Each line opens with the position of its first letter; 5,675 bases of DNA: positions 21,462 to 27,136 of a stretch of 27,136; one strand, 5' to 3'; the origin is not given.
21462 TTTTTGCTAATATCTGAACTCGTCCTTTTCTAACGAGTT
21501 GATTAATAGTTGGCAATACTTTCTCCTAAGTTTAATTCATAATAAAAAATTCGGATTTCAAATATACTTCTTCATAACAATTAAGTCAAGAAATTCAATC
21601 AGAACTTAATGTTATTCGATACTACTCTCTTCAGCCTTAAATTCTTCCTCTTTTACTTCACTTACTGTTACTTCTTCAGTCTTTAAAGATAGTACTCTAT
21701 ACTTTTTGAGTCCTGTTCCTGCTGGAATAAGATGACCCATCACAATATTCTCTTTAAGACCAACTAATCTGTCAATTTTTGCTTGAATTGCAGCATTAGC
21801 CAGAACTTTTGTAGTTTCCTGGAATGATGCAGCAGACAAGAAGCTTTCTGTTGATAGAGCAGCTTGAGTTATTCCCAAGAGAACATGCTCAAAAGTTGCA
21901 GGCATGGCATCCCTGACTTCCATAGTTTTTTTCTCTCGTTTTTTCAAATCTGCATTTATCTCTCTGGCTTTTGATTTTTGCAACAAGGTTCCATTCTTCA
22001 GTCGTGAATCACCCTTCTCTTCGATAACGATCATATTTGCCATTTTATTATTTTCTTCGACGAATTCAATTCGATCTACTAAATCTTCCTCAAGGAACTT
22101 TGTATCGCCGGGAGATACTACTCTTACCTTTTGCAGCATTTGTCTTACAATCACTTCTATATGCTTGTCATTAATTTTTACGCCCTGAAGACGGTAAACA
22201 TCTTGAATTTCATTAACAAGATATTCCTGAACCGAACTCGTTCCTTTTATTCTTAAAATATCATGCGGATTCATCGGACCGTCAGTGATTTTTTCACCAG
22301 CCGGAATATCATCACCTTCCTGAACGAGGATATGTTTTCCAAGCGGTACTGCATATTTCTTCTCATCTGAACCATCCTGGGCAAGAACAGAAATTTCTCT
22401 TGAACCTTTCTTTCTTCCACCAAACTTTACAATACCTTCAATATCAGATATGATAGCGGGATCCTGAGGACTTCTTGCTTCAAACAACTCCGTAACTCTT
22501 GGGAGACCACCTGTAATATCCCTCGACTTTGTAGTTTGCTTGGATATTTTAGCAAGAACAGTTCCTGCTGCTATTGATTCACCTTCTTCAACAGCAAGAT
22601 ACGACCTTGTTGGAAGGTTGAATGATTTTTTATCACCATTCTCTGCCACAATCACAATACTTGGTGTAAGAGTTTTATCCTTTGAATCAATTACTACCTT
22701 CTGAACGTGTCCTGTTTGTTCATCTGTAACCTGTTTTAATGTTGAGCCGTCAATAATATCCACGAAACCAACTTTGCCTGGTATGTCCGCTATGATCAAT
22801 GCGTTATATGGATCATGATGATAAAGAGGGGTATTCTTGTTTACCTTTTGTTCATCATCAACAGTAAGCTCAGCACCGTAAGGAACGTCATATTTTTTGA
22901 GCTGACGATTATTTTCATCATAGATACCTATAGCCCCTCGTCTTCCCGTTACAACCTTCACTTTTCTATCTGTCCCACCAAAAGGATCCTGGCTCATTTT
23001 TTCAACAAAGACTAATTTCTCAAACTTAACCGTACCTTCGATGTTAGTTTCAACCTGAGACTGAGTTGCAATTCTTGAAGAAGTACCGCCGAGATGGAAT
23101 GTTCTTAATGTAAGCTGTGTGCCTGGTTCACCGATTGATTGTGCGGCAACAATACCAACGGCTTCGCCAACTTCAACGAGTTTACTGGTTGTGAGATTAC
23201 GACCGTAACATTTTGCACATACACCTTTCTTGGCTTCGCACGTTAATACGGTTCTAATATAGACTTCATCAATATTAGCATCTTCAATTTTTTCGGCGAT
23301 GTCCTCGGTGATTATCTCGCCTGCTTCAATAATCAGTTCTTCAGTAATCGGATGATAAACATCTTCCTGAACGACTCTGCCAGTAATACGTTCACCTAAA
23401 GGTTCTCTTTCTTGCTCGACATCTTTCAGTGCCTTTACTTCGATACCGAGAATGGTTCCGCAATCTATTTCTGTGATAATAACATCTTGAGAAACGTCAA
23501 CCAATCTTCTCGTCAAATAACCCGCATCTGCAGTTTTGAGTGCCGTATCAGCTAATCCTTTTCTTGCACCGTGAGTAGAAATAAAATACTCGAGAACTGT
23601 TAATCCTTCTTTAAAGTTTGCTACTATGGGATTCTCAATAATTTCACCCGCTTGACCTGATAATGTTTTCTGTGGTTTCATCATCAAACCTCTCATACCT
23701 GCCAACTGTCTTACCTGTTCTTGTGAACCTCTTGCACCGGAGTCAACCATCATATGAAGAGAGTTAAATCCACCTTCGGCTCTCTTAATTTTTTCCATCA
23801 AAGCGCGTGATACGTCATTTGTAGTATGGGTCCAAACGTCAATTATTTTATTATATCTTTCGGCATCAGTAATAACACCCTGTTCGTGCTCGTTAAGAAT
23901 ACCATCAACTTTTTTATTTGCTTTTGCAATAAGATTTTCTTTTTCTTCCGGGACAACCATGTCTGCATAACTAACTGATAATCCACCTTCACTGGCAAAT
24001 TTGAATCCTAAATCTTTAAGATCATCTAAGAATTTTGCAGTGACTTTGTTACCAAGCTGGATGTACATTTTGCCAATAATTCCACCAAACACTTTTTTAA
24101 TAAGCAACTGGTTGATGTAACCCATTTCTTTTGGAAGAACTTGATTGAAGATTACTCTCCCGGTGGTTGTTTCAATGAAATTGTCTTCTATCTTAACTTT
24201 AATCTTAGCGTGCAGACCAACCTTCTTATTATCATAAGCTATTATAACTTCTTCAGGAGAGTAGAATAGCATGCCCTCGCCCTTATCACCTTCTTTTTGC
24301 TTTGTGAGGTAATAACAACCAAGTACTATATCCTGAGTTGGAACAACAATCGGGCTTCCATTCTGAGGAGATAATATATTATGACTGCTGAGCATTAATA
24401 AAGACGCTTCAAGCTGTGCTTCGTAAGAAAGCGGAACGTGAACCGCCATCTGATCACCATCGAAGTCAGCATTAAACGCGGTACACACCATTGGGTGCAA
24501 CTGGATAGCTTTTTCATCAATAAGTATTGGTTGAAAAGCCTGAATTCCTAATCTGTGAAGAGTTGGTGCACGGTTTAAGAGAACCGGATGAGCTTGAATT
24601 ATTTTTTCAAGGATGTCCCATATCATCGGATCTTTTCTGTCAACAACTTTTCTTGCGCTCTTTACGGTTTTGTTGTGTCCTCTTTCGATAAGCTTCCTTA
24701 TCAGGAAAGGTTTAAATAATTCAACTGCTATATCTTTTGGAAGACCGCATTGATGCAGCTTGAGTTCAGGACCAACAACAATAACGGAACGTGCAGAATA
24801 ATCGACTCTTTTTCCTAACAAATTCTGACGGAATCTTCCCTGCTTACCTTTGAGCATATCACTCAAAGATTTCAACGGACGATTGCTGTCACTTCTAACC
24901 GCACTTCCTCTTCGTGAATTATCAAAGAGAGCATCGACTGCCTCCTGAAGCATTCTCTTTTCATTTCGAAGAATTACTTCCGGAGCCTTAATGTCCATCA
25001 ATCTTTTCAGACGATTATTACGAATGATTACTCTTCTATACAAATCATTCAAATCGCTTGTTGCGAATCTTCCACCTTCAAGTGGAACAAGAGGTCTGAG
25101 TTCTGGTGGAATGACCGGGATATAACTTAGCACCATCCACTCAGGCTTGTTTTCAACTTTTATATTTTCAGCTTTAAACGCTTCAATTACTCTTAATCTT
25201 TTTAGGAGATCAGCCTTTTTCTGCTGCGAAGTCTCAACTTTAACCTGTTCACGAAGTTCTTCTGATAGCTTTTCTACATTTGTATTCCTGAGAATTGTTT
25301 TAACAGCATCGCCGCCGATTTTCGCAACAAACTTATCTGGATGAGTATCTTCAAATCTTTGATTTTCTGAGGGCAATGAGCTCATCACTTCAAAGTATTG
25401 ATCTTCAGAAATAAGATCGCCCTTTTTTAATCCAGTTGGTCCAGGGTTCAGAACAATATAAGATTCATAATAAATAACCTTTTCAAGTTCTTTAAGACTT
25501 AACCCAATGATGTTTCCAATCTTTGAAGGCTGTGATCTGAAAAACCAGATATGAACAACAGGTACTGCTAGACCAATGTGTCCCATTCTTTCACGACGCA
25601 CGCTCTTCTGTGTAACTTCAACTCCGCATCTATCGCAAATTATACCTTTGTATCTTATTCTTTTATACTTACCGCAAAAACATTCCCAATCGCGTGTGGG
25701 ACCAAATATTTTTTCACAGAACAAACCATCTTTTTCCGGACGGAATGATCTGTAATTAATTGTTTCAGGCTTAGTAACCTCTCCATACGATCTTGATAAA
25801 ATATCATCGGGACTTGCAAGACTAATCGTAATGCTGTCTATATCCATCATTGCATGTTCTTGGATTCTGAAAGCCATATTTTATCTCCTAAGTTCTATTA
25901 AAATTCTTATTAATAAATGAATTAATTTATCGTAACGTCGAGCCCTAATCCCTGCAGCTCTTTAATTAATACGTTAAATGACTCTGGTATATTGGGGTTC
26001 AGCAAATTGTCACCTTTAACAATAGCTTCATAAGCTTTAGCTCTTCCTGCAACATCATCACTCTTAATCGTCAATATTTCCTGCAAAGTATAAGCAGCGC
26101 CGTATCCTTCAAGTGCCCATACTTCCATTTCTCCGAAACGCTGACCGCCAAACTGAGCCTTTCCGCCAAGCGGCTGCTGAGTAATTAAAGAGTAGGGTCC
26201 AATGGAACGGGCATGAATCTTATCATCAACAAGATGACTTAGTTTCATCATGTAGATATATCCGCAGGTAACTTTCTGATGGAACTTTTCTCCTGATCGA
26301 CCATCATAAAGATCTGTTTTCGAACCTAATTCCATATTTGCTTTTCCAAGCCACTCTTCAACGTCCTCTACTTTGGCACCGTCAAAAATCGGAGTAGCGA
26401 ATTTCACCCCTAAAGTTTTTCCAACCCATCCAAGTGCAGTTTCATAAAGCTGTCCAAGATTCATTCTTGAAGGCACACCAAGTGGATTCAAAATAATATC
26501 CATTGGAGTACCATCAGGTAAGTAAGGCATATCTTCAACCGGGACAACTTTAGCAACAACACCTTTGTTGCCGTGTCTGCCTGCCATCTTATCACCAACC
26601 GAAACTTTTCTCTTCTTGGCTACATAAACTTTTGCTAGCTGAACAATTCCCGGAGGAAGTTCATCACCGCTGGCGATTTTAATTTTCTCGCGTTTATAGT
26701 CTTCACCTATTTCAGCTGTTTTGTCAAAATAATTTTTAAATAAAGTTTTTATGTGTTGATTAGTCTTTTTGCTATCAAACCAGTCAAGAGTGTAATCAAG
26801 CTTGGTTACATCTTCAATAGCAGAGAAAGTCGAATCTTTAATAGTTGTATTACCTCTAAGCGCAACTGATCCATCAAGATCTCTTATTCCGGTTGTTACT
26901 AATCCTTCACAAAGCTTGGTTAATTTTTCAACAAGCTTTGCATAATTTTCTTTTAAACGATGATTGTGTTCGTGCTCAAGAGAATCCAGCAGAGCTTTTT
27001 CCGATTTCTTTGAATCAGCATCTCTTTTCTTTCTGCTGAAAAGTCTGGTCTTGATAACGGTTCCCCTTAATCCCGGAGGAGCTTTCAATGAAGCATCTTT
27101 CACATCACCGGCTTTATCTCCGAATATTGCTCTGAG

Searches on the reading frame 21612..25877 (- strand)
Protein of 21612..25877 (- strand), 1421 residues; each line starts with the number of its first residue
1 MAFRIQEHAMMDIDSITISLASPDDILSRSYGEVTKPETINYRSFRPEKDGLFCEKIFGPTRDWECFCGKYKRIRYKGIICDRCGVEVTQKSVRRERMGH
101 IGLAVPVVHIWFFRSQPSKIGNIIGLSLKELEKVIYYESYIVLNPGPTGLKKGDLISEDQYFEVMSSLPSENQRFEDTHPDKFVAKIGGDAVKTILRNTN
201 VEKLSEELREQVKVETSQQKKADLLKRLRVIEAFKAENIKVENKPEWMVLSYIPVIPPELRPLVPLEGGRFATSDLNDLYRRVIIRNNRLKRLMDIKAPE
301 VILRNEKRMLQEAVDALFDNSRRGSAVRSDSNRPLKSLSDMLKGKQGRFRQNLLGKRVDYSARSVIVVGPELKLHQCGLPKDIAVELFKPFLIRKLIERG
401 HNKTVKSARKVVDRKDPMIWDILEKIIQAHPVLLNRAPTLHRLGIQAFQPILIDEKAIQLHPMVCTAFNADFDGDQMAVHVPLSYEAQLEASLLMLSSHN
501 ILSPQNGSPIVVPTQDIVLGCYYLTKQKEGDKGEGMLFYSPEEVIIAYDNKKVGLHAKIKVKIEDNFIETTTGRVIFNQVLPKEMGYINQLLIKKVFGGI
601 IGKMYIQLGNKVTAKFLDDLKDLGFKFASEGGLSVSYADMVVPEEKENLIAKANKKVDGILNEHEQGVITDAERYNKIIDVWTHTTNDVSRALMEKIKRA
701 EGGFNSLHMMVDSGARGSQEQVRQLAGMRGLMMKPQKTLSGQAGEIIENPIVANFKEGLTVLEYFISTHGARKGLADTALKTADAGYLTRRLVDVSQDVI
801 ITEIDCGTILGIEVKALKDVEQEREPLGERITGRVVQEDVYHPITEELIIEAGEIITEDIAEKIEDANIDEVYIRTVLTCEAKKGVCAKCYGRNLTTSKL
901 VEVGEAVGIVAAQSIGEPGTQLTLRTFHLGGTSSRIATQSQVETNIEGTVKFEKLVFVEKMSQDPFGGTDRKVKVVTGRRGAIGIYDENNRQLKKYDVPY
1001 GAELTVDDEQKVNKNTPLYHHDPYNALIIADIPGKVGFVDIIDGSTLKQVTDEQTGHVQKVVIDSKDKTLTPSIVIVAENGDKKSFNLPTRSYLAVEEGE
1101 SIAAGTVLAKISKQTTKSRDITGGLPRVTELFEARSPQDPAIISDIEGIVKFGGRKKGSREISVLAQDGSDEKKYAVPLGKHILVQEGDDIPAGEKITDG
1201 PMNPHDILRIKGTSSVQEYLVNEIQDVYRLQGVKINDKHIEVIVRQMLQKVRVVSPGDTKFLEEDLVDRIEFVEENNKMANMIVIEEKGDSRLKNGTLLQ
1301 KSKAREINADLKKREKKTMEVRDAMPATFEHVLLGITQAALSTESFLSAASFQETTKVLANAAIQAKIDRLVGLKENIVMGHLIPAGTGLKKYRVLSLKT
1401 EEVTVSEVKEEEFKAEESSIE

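Call 57: search_protein_families(library=pfam, proteins=[window:21612-25877:-])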
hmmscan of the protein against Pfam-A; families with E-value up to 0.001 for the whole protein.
window:21612-25877:- (1421 aa): 6 families
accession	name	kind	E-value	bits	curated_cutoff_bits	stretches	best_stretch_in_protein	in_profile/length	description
PF04997.17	RNA_pol_Rpb1_1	-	6.3e-84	282.4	39.7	1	12-353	3-312/312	RNA polymerase Rpb1, domain 1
PF04998.22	RNA_pol_Rpb1_5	-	2.4e-71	240.8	28.5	1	758-1272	1-258/267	RNA polymerase Rpb1, domain 5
PF00623.25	RNA_pol_Rpb1_2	-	4.8e-38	131.5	25.3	2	406-496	75-165/166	RNA polymerase Rpb1, domain 2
PF04983.23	RNA_pol_Rpb1_3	-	1.1e-30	107.1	28.9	1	500-640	1-162/162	RNA polymerase Rpb1, domain 3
PF05000.22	RNA_pol_Rpb1_4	-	1.9e-18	66.8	24.8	1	669-755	1-106/107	RNA polymerase Rpb1, domain 4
PF01333.25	Apocytochr_F_C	-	9.3e-08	32.6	30.4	0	1151-1201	15-64/118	Apocytochrome F, C-terminal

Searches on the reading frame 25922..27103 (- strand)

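Call 57: search_protein_families(library=pfam, proteins=[window:25922-27103:-])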
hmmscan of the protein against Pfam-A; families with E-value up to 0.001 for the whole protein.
window:25922-27103:- (393 aa): 2 families
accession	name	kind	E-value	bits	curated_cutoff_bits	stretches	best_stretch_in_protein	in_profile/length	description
PF00562.33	RNA_pol_Rpb2_6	-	5.5e-77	259.8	23.4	1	2-317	179-373/373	RNA polymerase Rpb2, domain 6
PF04560.25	RNA_pol_Rpb2_7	-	3.2e-27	95.2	32.1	1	319-392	1-84/87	RNA polymerase Rpb2, domain 7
